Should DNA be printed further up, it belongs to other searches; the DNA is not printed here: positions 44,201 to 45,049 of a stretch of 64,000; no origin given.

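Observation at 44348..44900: Seryl-tRNA synthetase carries a C-terminal GST-like extension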

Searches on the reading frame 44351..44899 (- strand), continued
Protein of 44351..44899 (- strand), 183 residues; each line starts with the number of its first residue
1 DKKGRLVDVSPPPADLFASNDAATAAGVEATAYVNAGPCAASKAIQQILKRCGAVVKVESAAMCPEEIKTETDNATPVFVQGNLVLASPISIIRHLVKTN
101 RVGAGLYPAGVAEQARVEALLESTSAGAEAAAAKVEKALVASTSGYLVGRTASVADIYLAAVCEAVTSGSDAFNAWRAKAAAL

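Call 33: search_protein_families(library=pfam, alignment_id=A3, max_evalue=0.01)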
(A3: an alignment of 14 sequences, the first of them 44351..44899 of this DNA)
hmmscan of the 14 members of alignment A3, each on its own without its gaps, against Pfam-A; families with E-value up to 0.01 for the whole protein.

A. member 1, window:44351-44899:- (183 aa): 2 families
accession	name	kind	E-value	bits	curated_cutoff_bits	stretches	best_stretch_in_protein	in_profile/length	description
PF14497.11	GST_C_3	-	0.00092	19.8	21.6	1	133-168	36-71/104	Glutathione S-transferase, C-terminal domain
PF00043.30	GST_C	-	0.0056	17.3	20.7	1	113-164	16-65/93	Glutathione S-transferase, C-terminal domain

B. families by the number of members that match (of 14 scanned): 7 families
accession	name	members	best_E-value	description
PF00043.30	GST_C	10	5e-06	Glutathione S-transferase, C-terminal domain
PF13410.11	GST_C_2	9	1.9e-06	Glutathione S-transferase, C-terminal domain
PF14497.11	GST_C_3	9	9.7e-06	Glutathione S-transferase, C-terminal domain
PF13409.12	GST_N_2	1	0.00016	Glutathione S-transferase, N-terminal domain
PF22041.1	GST_C_7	1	0.00021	Glutathione S-transferase, C-terminal domain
PF02798.26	GST_N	1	0.0034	Glutathione S-transferase, N-terminal domain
PF13417.12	GST_N_3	1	0.0097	Glutathione S-transferase, N-terminal domain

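Call 34: find_homologous_proteins(query=A3, max_evalue=0.001)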
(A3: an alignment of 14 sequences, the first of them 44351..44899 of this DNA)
Query A3 (14 sequences) (183 aa, profile of the alignment): 27 proteins with E <= 0.001 among 8000 candidates.
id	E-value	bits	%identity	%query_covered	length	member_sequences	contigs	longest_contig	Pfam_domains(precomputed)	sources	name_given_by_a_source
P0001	6.2e-62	227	75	98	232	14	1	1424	-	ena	-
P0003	6.7e-62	227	66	100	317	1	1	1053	PF14497.12,PF00587.31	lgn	-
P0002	4.7e-61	224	72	100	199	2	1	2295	-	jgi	-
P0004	4.4e-31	127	70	58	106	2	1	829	PF13410.12,PF00043.31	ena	-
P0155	4.9e-9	55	22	61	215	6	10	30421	PF13417.13,PF02798.27,PF00043.31,PF13409.13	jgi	jgi:glutathione S-transferase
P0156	5.8e-9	54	32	29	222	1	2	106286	PF13417.13,PF02798.27,PF00043.31,PF13409.13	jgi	jgi:glutathione S-transferase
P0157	8.1e-9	54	26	29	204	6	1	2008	PF22041.2,PF13410.12,PF13417.13,PF02798.27,PF00043.31,PF13409.13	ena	-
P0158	1.6e-8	53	29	38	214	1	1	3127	PF13417.13,PF02798.27,PF00043.31,PF13409.13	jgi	jgi:glutathione S-transferase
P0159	2.7e-7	49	26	38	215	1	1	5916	PF13417.13,PF02798.27,PF00043.31,PF13409.13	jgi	jgi:glutathione S-transferase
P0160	3.1e-7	49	26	38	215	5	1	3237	PF13417.13,PF02798.27,PF00043.31,PF13409.13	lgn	-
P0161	4.9e-7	48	22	55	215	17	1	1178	PF13417.13,PF02798.27,PF00043.31,PF13409.13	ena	-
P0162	5.6e-7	48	31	38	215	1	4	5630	PF13417.13,PF02798.27,PF00043.31,PF13409.13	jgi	-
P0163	6.5e-7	48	29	27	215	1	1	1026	PF13417.13,PF02798.27,PF00043.31,PF13409.13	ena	-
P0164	7.9e-7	47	30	25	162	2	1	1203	PF13410.12,PF02798.27,PF00043.31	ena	-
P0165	1.2e-6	47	25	33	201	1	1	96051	PF13410.12,PF13417.13,PF02798.27,PF00043.31,PF13409.13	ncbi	-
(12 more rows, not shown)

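Call 46: predict_structure(alignment_id=A3)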
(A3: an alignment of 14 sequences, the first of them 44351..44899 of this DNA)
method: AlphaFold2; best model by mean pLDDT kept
length: 183 residues; sequences in the alignment: 14
mean_pLDDT: 84.0   pTM: 0.76
mean pLDDT of the five models: 84.0, 83.6, 83.1, 83.1, 82.9
residues with pLDDT >= 90: 74; 70-90: 87; 50-70: 13; < 50: 9
segments of 3 or more residues with pLDDT < 50: 19-26
pLDDT, mean of each block of 10 residues (from residue 1): 77 60 57 87 91 86 90 89 90 85 70 89 88 93 88 93 88 92 83
secondary structure, 60 per line:
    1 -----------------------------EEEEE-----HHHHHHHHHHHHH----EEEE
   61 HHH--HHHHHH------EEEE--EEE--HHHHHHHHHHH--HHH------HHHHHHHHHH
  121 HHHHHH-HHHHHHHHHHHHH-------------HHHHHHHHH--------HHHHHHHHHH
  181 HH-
elements in order: E30-34 H40-52 E57-60 H66-71 E78-81 E84-86 H89-99 H111-126 H128-140 H154-162 H171-182

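Call 49: fold_search(model_id=the predicted structure, library=pdb)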
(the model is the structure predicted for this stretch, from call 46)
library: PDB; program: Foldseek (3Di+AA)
matches with E <= 10: 1029; with E <= 0.001: 463
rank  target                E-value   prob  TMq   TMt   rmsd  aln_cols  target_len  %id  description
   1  6weg_C                5.0e-06  1.00  0.59  0.56   4.8       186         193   17  Structure of Ft (MglA-SspA)-ppGpp-PigR peptide complex (released 2020-11-11)
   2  1tw9_C                5.8e-06  1.00  0.64  0.61   3.8       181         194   20  Glutathione Transferase-2, apo form, from the nematode Heligmosomoides polygyrus (released 2004-08-03)
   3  3m8n_B                6.2e-06  1.00  0.67  0.67   3.1       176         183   16  Crystal structure of a possible gutathione S-tranferase from Rhodopseudomonas palustris (released 2010-04-07)
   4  5a34_A                7.2e-06  1.00  0.55  0.60   5.8       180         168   17  The crystal structure of the GST-like domains complex of EPRS-AIMP2 (released 2015-10-21)
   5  4q5f_A                8.5e-06  1.00  0.63  0.57   4.3       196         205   18  Crystal Structure of the Glutathione S-transferase from Ascaris lumbricoides (released 2015-04-01)
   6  1tw9_F                1.1e-05  1.00  0.65  0.58   3.8       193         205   19  Glutathione Transferase-2, apo form, from the nematode Heligmosomoides polygyrus (released 2004-08-03)
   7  3vk9_C                1.1e-05  1.00  0.64  0.56   4.1       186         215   20  Crystal structure of delta-class glutathione transferase from silkmoth (released 2012-10-03)
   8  1tw9_E                1.1e-05  1.00  0.64  0.61   3.8       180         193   20  Glutathione Transferase-2, apo form, from the nematode Heligmosomoides polygyrus (released 2004-08-03)
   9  2on5_A                1.1e-05  1.00  0.64  0.57   4.2       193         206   21  Structure of NaGST-2 (released 2007-08-07)
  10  7rka_A                1.2e-05  1.00  0.63  0.55   3.9       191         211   17  Crystal structure analysis of Colorado potato beetle glutathione-S transferase LdGSTu1 (released 2022-07-06)
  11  4pnf_B                1.2e-05  1.00  0.69  0.58   3.5       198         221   18  Glutathione S-Transferase from Drosophila melanogaster - isozyme E6 (released 2015-05-27)
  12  4gsn_B                1.2e-05  1.00  0.65  0.56   3.9       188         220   16  Crystal Structure of GSTe2 ZAN/U variant from Anopheles gambiae (released 2014-03-12)
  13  3vk9_A                1.3e-05  1.00  0.64  0.56   4.2       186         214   20  Crystal structure of delta-class glutathione transferase from silkmoth (released 2012-10-03)
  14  2on7_A                1.3e-05  1.00  0.64  0.57   4.2       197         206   16  Structure of NaGST-1 (released 2007-08-07)
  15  1tw9_B                1.4e-05  1.00  0.66  0.64   3.4       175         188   18  Glutathione Transferase-2, apo form, from the nematode Heligmosomoides polygyrus (released 2004-08-03)
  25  3vk9_B                2.2e-05  1.00  0.67  0.58   3.7       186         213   19  Crystal structure of delta-class glutathione transferase from silkmoth (released 2012-10-03)
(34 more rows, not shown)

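Call 54: search_protein_families(library=pfam, proteins=[P0127, P0129, P0131, P0138, P0135, P0155], max_evalue=0.001)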
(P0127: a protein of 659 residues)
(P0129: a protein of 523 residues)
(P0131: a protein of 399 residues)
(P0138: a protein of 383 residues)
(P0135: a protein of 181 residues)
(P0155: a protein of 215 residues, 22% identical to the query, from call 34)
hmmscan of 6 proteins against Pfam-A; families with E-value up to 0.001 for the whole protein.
P0127 (659 aa): 11 families
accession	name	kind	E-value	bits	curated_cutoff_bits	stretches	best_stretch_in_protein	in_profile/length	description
PF14497.11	GST_C_3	-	3.6e-39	133.6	21.6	3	3-82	29-103/104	Glutathione S-transferase, C-terminal domain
PF00043.30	GST_C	-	8.5e-25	87.3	20.7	3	8-73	34-92/93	Glutathione S-transferase, C-terminal domain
PF13410.11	GST_C_2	-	2.4e-22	79.2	24.9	3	445-515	3-67/69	Glutathione S-transferase, C-terminal domain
PF02798.26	GST_N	-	5.4e-19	68.7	20.9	2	546-613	3-74/76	Glutathione S-transferase, N-terminal domain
PF13409.12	GST_N_2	-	8.7e-16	58.7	25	1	109-167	7-69/70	Glutathione S-transferase, N-terminal domain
PF22119.1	GST_C_8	-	1.1e-10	42.5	30.9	0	464-535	52-122/138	Glutathione S-transferase, C-terminal domain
PF13417.12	GST_N_3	-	3.9e-09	37.1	22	0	110-167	13-69/75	Glutathione S-transferase, N-terminal domain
PF17171.9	GST_C_6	-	1.9e-08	34.4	28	0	243-287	14-64/64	Glutathione S-transferase, C-terminal domain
PF22041.1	GST_C_7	-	8.5e-08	32.7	27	0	445-493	59-110/140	Glutathione S-transferase, C-terminal domain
PF00462.30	Glutaredoxin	-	5e-07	30.3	22.9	0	557-601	15-58/60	Glutaredoxin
PF21972.1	Arc1p_N_like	-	2e-05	25.2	27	0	456-495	20-57/81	Nuclear-export cofactor Arc1p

P0129 (523 aa): 8 families
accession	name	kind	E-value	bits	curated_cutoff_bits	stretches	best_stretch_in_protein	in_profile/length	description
PF02798.26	GST_N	-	2.4e-28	98.7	20.9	2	176-244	3-75/76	Glutathione S-transferase, N-terminal domain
PF14497.11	GST_C_3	-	1.6e-21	76.9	21.6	2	321-391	31-96/104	Glutathione S-transferase, C-terminal domain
PF13409.12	GST_N_2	-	6e-18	65.7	25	2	187-245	7-69/70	Glutathione S-transferase, N-terminal domain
PF13410.11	GST_C_2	-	2.2e-15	56.9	24.9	1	314-384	4-68/69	Glutathione S-transferase, C-terminal domain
PF00043.30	GST_C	-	2.4e-13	50.6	20.7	1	316-388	26-91/93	Glutathione S-transferase, C-terminal domain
PF13417.12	GST_N_3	-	9.4e-10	39.1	22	0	185-246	10-70/75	Glutathione S-transferase, N-terminal domain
PF22041.1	GST_C_7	-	8.4e-07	29.5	27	0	78-119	60-104/140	Glutathione S-transferase, C-terminal domain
PF21972.1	Arc1p_N_like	-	0.00022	21.9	27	0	87-125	19-55/81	Nuclear-export cofactor Arc1p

P0131 (399 aa): 5 families
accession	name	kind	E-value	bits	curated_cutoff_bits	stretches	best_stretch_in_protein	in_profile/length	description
PF14497.11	GST_C_3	-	1.8e-19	70.3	21.6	2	105-192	22-103/104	Glutathione S-transferase, C-terminal domain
PF02798.26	GST_N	-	1.8e-14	54.2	20.9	2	200-266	3-74/76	Glutathione S-transferase, N-terminal domain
PF13409.12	GST_N_2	-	6.6e-10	39.9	25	1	7-63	8-69/70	Glutathione S-transferase, N-terminal domain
PF00043.30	GST_C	-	7.5e-10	39.4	20.7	1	105-181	18-90/93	Glutathione S-transferase, C-terminal domain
PF13410.11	GST_C_2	-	1.7e-07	31.7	24.9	0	319-359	10-46/69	Glutathione S-transferase, C-terminal domain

P0138 (383 aa): 7 families
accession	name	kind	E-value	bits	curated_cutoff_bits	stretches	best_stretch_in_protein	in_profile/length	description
PF14497.11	GST_C_3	-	5e-32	110.6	21.6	2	103-199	9-104/104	Glutathione S-transferase, C-terminal domain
PF02798.26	GST_N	-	4.6e-21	75.4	20.9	2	222-289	2-75/76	Glutathione S-transferase, N-terminal domain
PF00043.30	GST_C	-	2.1e-19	70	20.7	2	111-190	18-93/93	Glutathione S-transferase, C-terminal domain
PF13410.11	GST_C_2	-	7.2e-09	36.1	24.9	0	341-380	9-44/69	Glutathione S-transferase, C-terminal domain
PF13409.12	GST_N_2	-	1.3e-08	35.7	25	1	235-290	8-69/70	Glutathione S-transferase, N-terminal domain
PF13417.12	GST_N_3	-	2.1e-07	31.6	22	1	234-288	12-67/75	Glutathione S-transferase, N-terminal domain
PF22041.1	GST_C_7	-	9.7e-05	22.8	27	0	341-380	65-105/140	Glutathione S-transferase, C-terminal domain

P0135 (181 aa): 6 families
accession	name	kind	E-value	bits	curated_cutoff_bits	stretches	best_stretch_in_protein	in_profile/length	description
PF02798.26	GST_N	-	4e-19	69.1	20.9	1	4-75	3-74/76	Glutathione S-transferase, N-terminal domain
PF13417.12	GST_N_3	-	1.2e-15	58.1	22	1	6-77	1-69/75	Glutathione S-transferase, N-terminal domain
PF13409.12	GST_N_2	-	2.7e-13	50.8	25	1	12-75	2-67/70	Glutathione S-transferase, N-terminal domain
PF00043.30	GST_C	-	3.4e-07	30.8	20.7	1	123-164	20-61/93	Glutathione S-transferase, C-terminal domain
PF13410.11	GST_C_2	-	5.2e-06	26.9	24.9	1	128-172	5-49/69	Glutathione S-transferase, C-terminal domain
PF14497.11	GST_C_3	-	1.1e-05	26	21.6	1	128-170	25-69/104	Glutathione S-transferase, C-terminal domain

P0155 (215 aa): 6 families
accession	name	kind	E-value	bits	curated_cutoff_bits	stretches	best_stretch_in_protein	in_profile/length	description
PF02798.26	GST_N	-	1.4e-18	67.4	20.9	1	2-74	3-75/76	Glutathione S-transferase, N-terminal domain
PF13417.12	GST_N_3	-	1.1e-16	61.4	22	1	5-78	2-72/75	Glutathione S-transferase, N-terminal domain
PF13409.12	GST_N_2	-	5.1e-16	59.5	25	1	10-75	2-69/70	Glutathione S-transferase, N-terminal domain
PF00043.30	GST_C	-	9.2e-10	39.1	20.7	1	123-196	18-93/93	Glutathione S-transferase, C-terminal domain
PF14497.11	GST_C_3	-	0.00023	21.8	21.6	1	130-171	32-68/104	Glutathione S-transferase, C-terminal domain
PF13410.11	GST_C_2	-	0.00034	21.1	24.9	1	136-188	11-66/69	Glutathione S-transferase, C-terminal domain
